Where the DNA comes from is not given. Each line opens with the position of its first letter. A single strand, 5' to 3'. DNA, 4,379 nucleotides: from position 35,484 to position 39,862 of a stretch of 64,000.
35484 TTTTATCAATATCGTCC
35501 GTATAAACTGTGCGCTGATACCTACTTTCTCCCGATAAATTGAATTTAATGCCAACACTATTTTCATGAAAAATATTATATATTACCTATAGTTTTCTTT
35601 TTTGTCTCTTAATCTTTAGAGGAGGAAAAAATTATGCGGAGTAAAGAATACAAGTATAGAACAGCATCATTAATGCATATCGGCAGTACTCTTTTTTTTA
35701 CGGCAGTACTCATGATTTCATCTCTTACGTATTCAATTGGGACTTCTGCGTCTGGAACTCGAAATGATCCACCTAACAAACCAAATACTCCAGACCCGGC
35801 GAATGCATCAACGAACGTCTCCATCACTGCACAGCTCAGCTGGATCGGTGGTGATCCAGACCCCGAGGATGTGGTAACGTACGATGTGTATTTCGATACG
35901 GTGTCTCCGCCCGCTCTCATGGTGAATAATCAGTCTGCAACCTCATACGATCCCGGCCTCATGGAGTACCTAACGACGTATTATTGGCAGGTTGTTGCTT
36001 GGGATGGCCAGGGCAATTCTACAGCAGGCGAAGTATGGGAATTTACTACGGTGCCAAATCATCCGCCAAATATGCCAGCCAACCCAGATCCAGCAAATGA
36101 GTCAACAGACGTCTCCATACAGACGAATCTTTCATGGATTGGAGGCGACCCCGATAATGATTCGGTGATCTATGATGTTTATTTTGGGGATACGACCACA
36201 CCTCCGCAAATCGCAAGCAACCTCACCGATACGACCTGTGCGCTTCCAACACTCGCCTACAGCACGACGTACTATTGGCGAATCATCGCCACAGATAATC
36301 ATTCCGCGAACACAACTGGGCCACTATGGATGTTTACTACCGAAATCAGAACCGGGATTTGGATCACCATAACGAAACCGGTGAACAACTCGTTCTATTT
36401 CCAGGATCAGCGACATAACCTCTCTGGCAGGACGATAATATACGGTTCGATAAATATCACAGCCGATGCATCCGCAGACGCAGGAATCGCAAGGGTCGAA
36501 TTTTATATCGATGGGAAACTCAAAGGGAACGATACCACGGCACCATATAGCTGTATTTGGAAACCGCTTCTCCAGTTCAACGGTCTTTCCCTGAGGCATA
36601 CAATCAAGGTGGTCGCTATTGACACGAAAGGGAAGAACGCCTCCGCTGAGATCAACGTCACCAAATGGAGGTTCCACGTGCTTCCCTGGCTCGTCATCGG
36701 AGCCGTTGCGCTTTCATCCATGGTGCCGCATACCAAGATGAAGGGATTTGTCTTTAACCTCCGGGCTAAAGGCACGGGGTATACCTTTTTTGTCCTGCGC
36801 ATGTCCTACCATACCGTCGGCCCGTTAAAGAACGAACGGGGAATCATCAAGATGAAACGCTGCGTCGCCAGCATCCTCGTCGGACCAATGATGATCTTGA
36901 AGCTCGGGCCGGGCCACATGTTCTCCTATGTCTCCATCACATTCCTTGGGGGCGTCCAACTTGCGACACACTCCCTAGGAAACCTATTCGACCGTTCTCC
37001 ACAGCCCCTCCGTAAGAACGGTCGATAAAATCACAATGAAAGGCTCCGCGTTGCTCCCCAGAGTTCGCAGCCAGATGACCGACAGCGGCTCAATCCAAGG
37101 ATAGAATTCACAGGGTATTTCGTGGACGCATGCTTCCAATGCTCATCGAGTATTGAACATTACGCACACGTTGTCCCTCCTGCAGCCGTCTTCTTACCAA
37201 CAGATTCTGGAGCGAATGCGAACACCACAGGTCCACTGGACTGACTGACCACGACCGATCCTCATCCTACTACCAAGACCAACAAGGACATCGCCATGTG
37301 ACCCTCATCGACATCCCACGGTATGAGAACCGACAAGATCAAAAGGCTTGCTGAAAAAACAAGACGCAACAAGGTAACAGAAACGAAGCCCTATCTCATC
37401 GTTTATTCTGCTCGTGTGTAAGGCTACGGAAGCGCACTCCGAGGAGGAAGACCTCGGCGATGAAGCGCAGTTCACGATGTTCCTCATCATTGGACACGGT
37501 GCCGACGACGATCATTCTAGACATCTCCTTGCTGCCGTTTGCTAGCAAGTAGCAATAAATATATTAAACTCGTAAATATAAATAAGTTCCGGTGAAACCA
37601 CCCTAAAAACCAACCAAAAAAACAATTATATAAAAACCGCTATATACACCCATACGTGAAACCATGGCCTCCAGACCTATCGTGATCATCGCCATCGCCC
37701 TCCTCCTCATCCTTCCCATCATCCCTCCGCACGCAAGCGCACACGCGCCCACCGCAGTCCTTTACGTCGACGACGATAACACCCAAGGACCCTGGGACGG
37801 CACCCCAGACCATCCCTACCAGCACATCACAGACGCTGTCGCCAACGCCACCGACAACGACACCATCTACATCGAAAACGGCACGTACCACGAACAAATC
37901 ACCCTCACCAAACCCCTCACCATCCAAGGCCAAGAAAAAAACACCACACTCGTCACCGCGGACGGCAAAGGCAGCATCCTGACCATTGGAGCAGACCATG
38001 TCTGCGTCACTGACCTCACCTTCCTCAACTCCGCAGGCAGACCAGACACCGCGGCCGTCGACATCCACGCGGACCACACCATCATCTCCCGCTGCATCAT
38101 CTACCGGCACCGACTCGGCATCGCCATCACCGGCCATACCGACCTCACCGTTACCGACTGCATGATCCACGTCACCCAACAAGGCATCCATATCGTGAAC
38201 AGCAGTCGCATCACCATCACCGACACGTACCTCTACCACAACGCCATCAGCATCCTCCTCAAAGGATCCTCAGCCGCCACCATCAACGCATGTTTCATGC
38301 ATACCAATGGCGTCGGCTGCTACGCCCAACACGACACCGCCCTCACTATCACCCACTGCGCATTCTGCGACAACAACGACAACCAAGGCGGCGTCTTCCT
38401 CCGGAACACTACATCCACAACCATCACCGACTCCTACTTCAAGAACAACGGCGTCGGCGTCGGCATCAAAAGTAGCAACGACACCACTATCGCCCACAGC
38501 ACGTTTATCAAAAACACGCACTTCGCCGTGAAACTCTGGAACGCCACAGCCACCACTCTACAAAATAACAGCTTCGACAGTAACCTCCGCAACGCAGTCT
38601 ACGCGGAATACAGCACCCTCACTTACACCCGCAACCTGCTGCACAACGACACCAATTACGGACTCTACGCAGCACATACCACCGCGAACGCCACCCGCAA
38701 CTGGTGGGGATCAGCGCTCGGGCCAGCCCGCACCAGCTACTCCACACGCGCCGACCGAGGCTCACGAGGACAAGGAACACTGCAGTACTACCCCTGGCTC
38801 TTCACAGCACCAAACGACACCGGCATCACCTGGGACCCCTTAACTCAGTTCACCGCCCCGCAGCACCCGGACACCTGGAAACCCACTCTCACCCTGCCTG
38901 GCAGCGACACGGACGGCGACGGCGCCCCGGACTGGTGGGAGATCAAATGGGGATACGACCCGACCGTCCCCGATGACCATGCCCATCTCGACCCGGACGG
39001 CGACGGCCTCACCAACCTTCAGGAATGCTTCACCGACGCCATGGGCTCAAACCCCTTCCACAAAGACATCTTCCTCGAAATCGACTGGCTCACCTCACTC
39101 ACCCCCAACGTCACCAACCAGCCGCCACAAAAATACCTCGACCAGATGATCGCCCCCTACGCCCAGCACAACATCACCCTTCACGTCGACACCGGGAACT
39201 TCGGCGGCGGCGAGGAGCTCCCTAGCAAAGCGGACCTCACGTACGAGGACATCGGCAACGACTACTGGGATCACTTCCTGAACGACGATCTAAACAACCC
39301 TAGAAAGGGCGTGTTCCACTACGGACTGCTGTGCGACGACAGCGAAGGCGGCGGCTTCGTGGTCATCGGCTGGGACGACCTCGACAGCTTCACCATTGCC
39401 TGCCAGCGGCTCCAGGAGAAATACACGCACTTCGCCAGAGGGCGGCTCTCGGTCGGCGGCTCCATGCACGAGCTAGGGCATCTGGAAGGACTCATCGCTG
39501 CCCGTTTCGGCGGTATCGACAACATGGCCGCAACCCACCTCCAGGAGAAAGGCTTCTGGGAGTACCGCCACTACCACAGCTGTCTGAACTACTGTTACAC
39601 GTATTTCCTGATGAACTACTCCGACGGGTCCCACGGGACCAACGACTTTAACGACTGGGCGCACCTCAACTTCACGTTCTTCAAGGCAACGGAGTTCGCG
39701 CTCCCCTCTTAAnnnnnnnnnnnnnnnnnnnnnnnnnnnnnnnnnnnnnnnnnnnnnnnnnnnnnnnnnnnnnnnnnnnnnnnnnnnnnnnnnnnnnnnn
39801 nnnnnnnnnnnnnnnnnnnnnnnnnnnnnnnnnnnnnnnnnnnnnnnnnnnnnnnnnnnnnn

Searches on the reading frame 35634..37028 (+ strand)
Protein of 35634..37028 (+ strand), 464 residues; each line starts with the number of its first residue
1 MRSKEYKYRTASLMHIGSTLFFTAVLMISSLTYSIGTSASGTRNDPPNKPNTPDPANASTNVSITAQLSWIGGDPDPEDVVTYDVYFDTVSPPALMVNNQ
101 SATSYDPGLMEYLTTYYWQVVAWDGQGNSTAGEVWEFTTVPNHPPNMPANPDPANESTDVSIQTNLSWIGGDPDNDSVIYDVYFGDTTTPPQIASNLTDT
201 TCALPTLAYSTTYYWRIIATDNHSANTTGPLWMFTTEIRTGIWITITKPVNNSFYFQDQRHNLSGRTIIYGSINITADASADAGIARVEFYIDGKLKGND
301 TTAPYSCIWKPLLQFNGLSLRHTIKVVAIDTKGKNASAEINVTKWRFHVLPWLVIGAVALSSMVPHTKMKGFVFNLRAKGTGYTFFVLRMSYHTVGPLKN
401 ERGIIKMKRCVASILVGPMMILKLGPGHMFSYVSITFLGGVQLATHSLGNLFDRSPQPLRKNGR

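Call 70: search_protein_families(library=pfam, proteins=[window:35634-37028:+], max_evalue=0.001)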
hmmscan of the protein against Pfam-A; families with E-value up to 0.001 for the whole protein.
window:35634-37028:+ (464 aa): 2 families
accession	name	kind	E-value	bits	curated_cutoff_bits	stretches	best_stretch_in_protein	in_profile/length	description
PF17957.7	Big_7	-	2.3e-13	51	24.1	1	269-321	15-59/70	Bacterial Ig domain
PF25788.1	Ig_Rha78A_N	-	6e-05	23.7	27.4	0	111-139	72-101/105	Rha78A-like, N-terminal immunoglobulin domain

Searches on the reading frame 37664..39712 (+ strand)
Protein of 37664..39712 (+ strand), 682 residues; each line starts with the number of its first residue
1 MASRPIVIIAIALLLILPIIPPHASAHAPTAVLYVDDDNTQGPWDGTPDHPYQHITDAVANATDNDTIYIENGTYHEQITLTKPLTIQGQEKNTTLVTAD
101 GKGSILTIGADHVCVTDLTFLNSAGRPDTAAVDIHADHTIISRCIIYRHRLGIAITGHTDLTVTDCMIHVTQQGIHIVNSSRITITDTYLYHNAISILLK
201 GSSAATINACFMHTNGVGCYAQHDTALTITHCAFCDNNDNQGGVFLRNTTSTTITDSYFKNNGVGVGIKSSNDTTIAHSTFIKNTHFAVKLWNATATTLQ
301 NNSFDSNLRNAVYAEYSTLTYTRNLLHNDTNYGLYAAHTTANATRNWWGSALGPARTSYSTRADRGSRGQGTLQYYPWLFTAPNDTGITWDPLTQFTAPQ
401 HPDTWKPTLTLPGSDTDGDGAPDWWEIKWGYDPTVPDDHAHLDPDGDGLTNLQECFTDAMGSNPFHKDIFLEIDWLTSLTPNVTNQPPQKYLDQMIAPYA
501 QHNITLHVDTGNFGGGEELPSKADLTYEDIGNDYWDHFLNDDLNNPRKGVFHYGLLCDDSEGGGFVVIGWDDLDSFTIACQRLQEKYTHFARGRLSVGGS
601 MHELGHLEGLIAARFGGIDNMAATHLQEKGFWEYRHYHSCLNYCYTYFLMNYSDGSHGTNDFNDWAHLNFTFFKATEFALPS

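Call 70: search_protein_families(library=pfam, proteins=[window:37664-39712:+], max_evalue=0.001)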
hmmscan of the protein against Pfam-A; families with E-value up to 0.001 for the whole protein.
window:37664-39712:+ (682 aa): 3 families
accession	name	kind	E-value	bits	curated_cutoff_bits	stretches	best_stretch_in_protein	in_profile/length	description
PF13229.12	Beta_helix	-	8.8e-24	84.4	25.9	2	217-343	3-127/158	Right handed beta helix region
PF05048.19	NosD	-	4.1e-17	62.8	23.6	1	137-285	25-173/212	Periplasmic copper-binding protein (NosD)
PF07602.17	DUF1565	-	2.5e-05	24.2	20.3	0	43-192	6-143/257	Protein of unknown function (DUF1565)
